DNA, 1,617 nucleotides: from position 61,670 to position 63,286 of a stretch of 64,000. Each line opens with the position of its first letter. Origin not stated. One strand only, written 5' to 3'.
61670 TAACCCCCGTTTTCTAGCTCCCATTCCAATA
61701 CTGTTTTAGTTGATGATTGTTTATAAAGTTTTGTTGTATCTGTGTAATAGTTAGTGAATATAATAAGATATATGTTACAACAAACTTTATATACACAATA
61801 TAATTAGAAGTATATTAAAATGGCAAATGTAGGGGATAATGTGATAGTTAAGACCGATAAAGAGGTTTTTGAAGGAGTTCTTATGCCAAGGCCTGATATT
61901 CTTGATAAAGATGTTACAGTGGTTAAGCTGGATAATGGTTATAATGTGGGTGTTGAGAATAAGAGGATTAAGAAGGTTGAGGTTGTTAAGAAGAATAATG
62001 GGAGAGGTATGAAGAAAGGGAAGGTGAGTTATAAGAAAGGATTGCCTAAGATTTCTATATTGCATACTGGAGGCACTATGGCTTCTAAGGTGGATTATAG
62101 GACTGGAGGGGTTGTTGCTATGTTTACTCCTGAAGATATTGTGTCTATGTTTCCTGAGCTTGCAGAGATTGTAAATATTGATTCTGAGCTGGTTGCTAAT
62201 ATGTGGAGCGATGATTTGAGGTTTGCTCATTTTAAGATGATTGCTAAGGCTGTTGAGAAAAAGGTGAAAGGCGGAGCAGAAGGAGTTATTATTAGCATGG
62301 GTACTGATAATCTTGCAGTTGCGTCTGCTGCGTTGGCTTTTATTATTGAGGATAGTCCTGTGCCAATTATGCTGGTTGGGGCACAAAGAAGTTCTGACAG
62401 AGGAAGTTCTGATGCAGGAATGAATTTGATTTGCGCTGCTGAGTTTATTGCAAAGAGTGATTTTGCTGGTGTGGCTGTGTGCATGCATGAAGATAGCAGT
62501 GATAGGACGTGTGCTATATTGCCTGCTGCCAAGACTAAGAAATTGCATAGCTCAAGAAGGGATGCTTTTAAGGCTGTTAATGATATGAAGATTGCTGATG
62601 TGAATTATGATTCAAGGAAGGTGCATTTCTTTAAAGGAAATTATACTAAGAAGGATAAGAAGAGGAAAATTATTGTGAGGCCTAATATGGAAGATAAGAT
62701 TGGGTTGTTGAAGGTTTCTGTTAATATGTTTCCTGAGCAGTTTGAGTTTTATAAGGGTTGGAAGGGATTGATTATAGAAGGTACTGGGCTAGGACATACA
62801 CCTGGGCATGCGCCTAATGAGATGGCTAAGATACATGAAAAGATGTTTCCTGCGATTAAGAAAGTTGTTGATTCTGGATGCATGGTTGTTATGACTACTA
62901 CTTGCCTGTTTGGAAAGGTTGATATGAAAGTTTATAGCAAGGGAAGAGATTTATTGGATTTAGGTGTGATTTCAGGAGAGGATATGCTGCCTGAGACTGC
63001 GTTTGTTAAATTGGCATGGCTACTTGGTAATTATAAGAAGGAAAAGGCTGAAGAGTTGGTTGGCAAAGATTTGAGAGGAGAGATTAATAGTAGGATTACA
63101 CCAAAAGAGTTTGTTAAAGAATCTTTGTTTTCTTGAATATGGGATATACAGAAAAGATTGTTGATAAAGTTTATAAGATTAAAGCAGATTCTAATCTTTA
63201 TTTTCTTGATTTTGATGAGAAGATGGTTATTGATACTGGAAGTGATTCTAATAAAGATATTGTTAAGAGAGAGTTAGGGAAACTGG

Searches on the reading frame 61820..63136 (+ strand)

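Call 74: search_protein_families(library=pfam, proteins=[window:61820-63136:+], max_evalue=0.001)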
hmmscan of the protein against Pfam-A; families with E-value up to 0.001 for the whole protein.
window:61820-63136:+ (438 aa): 3 families
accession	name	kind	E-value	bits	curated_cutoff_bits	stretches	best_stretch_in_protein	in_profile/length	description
PF00710.25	Asparaginase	-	1.9e-47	161.7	22.5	1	77-270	1-187/193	Asparaginase, N-terminal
PF17763.6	Asparaginase_C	-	2.9e-24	85.7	34.6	1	293-409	1-108/114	Glutaminase/Asparaginase C-terminal domain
PF18195.6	GatD_N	-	1.8e-17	62.8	25.7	1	2-56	1-54/54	GatD N-terminal domain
